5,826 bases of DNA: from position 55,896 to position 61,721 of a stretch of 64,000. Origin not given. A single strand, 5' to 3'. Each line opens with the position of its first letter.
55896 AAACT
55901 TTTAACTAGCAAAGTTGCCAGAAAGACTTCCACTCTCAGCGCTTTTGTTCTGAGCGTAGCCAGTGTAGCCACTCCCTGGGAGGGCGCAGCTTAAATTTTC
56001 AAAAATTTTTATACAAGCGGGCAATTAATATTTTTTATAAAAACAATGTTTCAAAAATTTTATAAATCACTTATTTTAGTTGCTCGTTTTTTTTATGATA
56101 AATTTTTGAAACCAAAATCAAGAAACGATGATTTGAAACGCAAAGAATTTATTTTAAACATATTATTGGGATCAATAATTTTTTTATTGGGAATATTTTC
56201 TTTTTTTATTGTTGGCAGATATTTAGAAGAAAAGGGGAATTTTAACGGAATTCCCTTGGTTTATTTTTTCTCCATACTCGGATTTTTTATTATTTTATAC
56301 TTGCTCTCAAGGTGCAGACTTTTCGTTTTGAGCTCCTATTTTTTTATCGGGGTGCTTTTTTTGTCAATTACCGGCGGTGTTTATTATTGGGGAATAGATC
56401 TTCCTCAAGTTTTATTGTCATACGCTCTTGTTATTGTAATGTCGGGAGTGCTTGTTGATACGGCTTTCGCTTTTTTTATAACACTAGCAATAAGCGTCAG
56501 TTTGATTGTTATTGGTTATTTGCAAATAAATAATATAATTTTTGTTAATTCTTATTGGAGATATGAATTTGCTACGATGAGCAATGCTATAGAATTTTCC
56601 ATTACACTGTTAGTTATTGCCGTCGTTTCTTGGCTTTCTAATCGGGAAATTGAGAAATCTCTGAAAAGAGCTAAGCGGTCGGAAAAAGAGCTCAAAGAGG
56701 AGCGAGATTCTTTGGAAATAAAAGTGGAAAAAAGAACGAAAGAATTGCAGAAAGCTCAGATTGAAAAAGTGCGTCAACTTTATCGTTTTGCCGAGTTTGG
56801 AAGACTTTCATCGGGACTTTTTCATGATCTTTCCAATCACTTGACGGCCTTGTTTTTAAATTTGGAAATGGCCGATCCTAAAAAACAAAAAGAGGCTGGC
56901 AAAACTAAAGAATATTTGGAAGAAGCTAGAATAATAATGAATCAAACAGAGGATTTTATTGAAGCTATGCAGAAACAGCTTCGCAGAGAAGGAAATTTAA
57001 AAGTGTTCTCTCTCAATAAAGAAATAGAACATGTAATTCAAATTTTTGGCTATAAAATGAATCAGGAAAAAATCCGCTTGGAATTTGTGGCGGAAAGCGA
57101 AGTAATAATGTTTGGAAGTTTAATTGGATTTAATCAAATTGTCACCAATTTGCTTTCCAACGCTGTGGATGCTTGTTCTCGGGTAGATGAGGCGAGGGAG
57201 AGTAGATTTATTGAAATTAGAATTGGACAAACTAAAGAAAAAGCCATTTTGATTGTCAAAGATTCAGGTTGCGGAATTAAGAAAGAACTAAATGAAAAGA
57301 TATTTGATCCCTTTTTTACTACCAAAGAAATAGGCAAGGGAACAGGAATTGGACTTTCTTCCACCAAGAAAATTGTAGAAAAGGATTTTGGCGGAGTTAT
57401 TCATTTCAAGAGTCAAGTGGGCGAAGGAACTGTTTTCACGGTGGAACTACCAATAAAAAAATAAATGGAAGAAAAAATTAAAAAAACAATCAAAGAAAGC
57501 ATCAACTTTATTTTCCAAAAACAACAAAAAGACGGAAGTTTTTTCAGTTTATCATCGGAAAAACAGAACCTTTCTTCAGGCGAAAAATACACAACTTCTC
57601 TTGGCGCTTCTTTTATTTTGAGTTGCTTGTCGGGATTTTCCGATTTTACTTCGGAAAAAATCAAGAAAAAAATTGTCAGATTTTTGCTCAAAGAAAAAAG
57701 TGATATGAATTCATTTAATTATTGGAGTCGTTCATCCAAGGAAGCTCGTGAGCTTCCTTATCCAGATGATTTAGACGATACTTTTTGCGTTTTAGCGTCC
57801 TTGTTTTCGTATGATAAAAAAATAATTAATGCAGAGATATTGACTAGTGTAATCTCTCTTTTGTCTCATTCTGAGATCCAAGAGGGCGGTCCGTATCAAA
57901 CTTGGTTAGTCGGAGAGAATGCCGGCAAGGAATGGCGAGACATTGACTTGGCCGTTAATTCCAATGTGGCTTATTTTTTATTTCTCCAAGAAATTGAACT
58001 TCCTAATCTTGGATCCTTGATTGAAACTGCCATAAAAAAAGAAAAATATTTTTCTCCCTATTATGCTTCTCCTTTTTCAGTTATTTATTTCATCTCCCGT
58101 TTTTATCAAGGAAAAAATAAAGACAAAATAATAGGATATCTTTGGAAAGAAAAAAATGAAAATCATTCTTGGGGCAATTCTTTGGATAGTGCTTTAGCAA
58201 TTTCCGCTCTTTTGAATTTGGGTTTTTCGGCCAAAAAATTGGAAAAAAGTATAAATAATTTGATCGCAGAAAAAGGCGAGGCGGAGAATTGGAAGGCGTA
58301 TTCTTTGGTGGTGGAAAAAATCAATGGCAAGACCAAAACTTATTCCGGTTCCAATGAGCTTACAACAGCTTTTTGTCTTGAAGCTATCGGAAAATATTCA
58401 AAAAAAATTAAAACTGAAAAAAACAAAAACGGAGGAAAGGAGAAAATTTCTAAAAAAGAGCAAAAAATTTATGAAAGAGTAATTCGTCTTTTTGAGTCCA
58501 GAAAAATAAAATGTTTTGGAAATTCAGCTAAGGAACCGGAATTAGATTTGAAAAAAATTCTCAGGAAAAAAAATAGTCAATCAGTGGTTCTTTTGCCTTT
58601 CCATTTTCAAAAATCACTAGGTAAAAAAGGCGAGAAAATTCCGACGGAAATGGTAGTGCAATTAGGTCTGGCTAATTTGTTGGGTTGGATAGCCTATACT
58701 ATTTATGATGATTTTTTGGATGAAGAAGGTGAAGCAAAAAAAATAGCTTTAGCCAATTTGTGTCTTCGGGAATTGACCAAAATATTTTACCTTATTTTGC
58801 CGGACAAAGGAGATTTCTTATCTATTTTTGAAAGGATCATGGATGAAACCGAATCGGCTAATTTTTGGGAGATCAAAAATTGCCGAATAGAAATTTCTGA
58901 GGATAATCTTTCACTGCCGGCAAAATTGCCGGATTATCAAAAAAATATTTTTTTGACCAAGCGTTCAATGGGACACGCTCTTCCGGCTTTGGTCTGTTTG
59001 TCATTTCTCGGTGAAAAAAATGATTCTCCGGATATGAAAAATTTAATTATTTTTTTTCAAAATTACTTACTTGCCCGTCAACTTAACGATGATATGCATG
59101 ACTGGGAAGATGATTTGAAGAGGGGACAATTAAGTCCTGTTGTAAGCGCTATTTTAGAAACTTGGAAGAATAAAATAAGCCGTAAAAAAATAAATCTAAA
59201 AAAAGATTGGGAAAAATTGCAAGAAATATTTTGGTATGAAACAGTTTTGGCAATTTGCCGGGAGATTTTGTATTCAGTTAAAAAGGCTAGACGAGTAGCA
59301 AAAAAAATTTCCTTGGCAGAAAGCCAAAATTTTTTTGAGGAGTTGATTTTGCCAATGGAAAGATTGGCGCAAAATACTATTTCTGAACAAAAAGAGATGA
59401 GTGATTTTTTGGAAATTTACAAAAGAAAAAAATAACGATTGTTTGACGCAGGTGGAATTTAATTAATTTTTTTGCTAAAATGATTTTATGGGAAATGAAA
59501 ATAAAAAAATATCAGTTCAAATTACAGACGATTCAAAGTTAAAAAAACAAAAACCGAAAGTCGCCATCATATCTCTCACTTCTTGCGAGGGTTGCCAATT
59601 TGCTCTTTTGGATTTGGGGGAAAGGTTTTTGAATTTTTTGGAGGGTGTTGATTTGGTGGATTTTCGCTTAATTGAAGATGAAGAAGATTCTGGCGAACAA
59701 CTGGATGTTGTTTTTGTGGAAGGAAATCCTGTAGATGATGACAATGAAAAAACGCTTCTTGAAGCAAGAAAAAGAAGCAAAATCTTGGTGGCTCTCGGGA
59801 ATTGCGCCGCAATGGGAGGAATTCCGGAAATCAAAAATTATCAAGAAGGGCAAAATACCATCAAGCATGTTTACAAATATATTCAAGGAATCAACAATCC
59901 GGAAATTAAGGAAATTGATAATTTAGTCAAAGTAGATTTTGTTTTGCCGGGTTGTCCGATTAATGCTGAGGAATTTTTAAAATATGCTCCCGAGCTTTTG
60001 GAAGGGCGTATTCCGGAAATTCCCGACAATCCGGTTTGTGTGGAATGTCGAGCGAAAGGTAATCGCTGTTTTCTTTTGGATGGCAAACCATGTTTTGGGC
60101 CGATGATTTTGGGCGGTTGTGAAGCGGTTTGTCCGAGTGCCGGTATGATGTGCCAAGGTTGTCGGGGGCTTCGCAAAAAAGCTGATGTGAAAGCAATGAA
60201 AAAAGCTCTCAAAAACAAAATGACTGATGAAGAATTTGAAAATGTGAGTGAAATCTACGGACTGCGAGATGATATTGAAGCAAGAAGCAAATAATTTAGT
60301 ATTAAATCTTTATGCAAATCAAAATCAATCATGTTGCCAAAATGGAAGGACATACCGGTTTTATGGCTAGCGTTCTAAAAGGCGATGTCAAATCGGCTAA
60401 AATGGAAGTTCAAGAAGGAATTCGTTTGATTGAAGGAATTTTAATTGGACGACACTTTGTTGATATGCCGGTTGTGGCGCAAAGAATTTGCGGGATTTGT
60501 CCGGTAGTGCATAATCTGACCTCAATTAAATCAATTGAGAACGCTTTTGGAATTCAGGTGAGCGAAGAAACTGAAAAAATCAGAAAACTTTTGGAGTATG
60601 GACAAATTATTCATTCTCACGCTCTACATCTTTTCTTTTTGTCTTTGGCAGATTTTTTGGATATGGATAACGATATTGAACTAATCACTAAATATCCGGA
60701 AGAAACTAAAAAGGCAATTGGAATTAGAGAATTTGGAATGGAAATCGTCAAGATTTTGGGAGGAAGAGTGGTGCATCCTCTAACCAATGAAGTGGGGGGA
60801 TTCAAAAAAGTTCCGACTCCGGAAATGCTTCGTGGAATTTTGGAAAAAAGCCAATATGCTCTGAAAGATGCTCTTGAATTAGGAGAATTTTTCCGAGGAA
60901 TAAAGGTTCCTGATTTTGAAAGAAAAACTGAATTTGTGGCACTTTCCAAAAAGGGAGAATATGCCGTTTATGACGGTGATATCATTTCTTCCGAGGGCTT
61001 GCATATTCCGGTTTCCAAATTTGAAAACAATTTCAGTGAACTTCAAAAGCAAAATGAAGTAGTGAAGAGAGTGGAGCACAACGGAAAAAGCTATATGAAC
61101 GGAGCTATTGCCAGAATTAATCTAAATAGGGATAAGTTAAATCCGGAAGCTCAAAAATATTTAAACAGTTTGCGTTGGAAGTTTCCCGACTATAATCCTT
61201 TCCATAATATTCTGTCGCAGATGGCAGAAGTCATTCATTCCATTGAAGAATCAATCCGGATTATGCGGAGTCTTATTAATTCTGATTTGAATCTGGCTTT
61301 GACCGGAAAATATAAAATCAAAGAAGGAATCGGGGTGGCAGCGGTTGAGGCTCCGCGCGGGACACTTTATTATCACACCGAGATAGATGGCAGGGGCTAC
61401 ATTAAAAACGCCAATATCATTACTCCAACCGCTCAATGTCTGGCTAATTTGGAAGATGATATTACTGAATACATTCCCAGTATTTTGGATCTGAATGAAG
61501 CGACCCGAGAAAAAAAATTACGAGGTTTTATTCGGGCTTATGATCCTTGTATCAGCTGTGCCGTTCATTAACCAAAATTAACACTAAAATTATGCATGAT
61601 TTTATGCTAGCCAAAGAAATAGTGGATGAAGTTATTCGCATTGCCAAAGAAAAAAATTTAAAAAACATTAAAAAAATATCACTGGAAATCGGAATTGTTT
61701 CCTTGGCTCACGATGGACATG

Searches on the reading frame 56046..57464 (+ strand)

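Call 7: search_protein_families(library=pfam, proteins=[window:56046-57464:+], max_evalue=0.001)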
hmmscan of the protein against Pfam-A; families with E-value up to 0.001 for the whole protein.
window:56046-57464:+ (472 aa): 2 families
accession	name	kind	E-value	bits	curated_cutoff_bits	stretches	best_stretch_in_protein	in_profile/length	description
PF02518.31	HATPase_c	-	2e-23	83.4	26.4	1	361-471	5-110/111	Histidine kinase-, DNA gyrase B-, and HSP90-like ATPase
PF14501.12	HATPase_c_5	-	6.4e-10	39.3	22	1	362-455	6-89/102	GHKL domain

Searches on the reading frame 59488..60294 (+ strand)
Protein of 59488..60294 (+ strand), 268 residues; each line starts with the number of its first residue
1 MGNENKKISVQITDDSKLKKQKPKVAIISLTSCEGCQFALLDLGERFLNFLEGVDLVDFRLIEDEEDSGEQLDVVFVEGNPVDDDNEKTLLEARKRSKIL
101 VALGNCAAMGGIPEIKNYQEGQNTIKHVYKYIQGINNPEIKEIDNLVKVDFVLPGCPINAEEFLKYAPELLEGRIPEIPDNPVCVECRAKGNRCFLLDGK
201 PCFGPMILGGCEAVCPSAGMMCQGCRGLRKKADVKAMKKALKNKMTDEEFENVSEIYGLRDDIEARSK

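Call 7: search_protein_families(library=pfam, proteins=[window:59488-60294:+], max_evalue=0.001)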
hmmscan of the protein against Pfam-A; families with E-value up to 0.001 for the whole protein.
window:59488-60294:+ (268 aa): 1 family
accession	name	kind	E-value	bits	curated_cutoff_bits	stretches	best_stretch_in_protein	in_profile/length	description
PF01058.29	Oxidored_q6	-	1.9e-23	83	27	1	33-165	1-123/128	NADH ubiquinone oxidoreductase, 20 Kd subunit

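Call 20: search_protein_families(library=ncbifam, proteins=[window:59488-60294:+], max_evalue=0.001)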
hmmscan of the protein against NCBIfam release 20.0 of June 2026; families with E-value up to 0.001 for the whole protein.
window:59488-60294:+ (268 aa): 8 families
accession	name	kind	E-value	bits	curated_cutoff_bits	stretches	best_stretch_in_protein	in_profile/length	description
NF040836.1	sulfhyd_HydD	equivalog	6.6e-43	146.8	500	1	19-249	2-236/261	NADPH-dependent hydrogenase/sulfhydrogenase 1 subunit delta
NF040831.1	sulfhyd_ShyD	equivalog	2.3e-42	145.2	460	1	24-250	2-229/240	NAD(P)-dependent hydrogenase/sulfhydrogenase 2 subunit delta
NF045875.1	F420_non_VhuG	exception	1.9e-34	119.2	450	1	21-229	3-240/286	F420-non-reducing hydrogenase subunit VhuG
TIGR03294.1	FrhG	equivalog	1.3e-15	57.8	245.5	1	23-174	2-144/228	coenzyme F420 hydrogenase subunit gamma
NF005012.1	PRK06411.1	subfamily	2.3e-05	24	116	0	140-165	124-149/166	NADH-quinone oxidoreductase subunit NuoB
TIGR01957.1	nuoB_fam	subfamily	3e-05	23.9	142.7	0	66-164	52-132/145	NADH-quinone oxidoreductase subunit B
NF011391.0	PRK14816.1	equivalog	0.00042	19.9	283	0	63-163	84-166/196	NADH-quinone oxidoreductase subunit B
NF045520.1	H2_NiFeSe_small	exception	0.00046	19.7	470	0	92-139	139-185/314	NiFeSe hydrogenase small subunit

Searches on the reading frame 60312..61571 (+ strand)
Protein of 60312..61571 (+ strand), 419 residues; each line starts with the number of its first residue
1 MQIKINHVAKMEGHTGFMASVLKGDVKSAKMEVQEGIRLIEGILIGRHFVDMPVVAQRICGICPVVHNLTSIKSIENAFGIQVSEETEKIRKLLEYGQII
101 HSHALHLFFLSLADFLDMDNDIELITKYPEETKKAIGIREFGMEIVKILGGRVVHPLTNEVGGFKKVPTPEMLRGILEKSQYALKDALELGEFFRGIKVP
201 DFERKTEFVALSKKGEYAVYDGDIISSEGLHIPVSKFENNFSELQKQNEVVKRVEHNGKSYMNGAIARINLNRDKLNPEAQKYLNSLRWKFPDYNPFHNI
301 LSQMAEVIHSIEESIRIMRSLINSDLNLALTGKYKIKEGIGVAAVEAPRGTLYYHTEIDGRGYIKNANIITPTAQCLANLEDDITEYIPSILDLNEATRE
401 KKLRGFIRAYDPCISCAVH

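Call 7: search_protein_families(library=pfam, proteins=[window:60312-61571:+], max_evalue=0.001)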
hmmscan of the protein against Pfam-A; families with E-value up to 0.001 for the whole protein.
window:60312-61571:+ (419 aa): 1 family
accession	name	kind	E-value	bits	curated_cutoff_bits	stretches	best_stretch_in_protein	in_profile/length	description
PF00374.24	NiFeSe_Hases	-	4.8e-32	112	25.8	2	38-120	1-83/508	Nickel-dependent hydrogenase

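Call 20: search_protein_families(library=ncbifam, proteins=[window:60312-61571:+], max_evalue=0.001)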
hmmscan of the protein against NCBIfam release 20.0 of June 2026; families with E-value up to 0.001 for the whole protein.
window:60312-61571:+ (419 aa): 11 families
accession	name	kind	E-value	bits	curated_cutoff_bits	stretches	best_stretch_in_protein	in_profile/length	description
NF040828.1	sulfhyd_ShyA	equivalog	4.1e-73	246.6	700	1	1-419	1-411/415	NAD(P)-dependent hydrogenase/sulfhydrogenase 2 subunit alpha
NF040832.1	sulfhyd_HydA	equivalog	1.5e-69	235.1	880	1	2-419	4-422/426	NADPH-dependent hydrogenase/sulfhydrogenase 1 subunit alpha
NF041785.2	VhuA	equivalog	9.1e-42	143.1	800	1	2-385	3-410/418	F420-non-reducing hydrogenase Vhu subunit A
TIGR03295.1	frhA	equivalog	4.4e-39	134.6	392.5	1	2-419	4-395/412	coenzyme F420 hydrogenase subunit alpha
NF033181.1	NiFeSe_hydrog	equivalog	2e-34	119.4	600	2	2-119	3-119/507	nickel-dependent hydrogenase large subunit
NF045518.1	H2_NiFeSe_large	exception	1.5e-33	116.4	780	2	2-177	3-192/485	NiFeSe hydrogenase large subunit HysA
NF007778.0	PRK10467.1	equivalog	8.3e-24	83.8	969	2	2-122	4-123/567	hydrogenase 2 large subunit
NF007550.0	PRK10170.1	equivalog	6.2e-18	64.5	1101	1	5-122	21-138/597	Ni/Fe-hydrogenase large subunit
NF004739.1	PRK06075.1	equivalog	8.2e-07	28.1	360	1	38-381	39-357/384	NADH-quinone oxidoreductase subunit D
NF041786.2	VhuU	equivalog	0.00011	21.9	70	1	407-419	15-27/45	F420-non-reducing hydrogenase selenoprotein subunit VhuU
NF040602.1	F420_dehyd_FpoD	exception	0.00057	19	600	0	24-107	31-115/372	F420H2 dehydrogenase subunit FpoD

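Call 21: search_solved_structures(query=window:60312-61571:+, show_alignments=2, max_evalue=0.00001)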
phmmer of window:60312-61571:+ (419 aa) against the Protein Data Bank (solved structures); distinct sequences matched with E-value up to 0.00001: 67 (the best 60 are shown).
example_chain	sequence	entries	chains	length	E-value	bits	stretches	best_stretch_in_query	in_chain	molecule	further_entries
9e1j_B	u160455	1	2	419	1e-62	215.8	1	2-419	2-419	Sulfhydrogenase 1 subunit alpha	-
9e15_B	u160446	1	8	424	1.1e-62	215.7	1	2-419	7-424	Sulfhydrogenase 1 subunit alpha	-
9nez_D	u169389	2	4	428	1.1e-62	215.7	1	2-419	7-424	Sulfhydrogenase 1 subunit alpha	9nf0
5yxy_A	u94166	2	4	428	1.3e-61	212.2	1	3-419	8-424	Cytosolic NiFe-hydrogenase, alpha subunit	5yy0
5odc_F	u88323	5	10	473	6.7e-49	170.3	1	3-419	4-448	Methyl-viologen reducing hydrogenase subunit A | Methyl-viologen reducing hydrogenase, subunit A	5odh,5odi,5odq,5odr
7t2r_D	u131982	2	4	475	1.5e-46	162.6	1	2-419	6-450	NiFe hydrogenase large subunit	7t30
9sw2_F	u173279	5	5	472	4.8e-39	137.9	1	5-419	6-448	F420-non-reducing hydrogenase subunit A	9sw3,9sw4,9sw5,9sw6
9sfi_g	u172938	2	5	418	2.2e-38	135.7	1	3-384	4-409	Coenzyme F420-reducing hydrogenase, alpha subunit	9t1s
5xf9_D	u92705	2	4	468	1.3e-34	123.3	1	3-419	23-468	NAD-reducing hydrogenase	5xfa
5jsu_B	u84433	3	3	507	8.4e-24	87.7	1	3-173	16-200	Periplasmic [NiFeSe] hydrogenase, large subunit, selenocysteine-containing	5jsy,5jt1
6z8m_B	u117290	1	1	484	5.9e-23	84.9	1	3-173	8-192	Periplasmic [NiFeSe] hydrogenase, large subunit, selenocysteine-containing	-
6ruc_B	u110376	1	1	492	6.5e-23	84.7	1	3-173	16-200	Periplasmic [NiFeSe] hydrogenase, large subunit, selenocysteine-containing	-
6z8o_B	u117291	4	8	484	1.5e-22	83.5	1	3-173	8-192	Periplasmic [NiFeSe] hydrogenase, large subunit, selenocysteine-containing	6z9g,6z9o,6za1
6ru9_B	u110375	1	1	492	1.7e-22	83.4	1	3-173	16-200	Periplasmic [NiFeSe] hydrogenase, large subunit, selenocysteine-containing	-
3ze6_B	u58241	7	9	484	2.1e-22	83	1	3-173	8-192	PERIPLASMIC [NIFESE] HYDROGENASE, LARGE SUBUNIT, SELENOCYS SELENOCYSTEINE-CONTAINING | PERIPLASMIC [NIFESE] HYDROGENASE, LARGE SUBUNIT, SELENOCYSTEINE-CONTAININ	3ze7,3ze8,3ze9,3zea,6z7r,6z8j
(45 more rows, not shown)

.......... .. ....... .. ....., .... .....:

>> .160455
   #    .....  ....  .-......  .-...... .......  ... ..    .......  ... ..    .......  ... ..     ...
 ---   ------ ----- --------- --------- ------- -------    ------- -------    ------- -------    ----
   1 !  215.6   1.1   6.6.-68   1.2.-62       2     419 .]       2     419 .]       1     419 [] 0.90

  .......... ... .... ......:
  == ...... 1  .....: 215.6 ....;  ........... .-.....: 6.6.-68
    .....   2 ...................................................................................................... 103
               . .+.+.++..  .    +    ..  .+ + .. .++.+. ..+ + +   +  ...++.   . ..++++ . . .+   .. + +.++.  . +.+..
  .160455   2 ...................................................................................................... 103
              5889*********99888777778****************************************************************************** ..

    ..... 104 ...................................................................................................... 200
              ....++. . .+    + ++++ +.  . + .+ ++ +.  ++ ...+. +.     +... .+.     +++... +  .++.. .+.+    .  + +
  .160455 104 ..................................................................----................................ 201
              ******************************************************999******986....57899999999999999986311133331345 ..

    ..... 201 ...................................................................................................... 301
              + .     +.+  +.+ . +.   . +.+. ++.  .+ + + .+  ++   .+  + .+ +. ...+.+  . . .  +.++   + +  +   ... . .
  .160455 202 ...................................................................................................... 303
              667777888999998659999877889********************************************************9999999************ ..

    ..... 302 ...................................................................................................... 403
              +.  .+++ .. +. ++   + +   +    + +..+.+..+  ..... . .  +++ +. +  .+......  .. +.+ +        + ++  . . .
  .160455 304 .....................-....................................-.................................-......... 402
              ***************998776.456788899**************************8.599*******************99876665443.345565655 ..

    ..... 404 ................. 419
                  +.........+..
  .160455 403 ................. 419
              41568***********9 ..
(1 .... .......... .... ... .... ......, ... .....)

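Call 38: list_cluster_members(proteins=[P0001, window:60312-61571:+])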
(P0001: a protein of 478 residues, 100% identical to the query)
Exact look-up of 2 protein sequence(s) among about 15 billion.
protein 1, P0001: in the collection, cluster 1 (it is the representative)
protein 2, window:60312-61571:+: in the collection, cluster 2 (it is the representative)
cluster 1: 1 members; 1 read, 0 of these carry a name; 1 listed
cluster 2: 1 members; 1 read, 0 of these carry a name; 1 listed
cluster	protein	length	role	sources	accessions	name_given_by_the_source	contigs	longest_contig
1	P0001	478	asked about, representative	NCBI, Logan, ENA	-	-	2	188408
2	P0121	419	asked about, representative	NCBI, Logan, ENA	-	-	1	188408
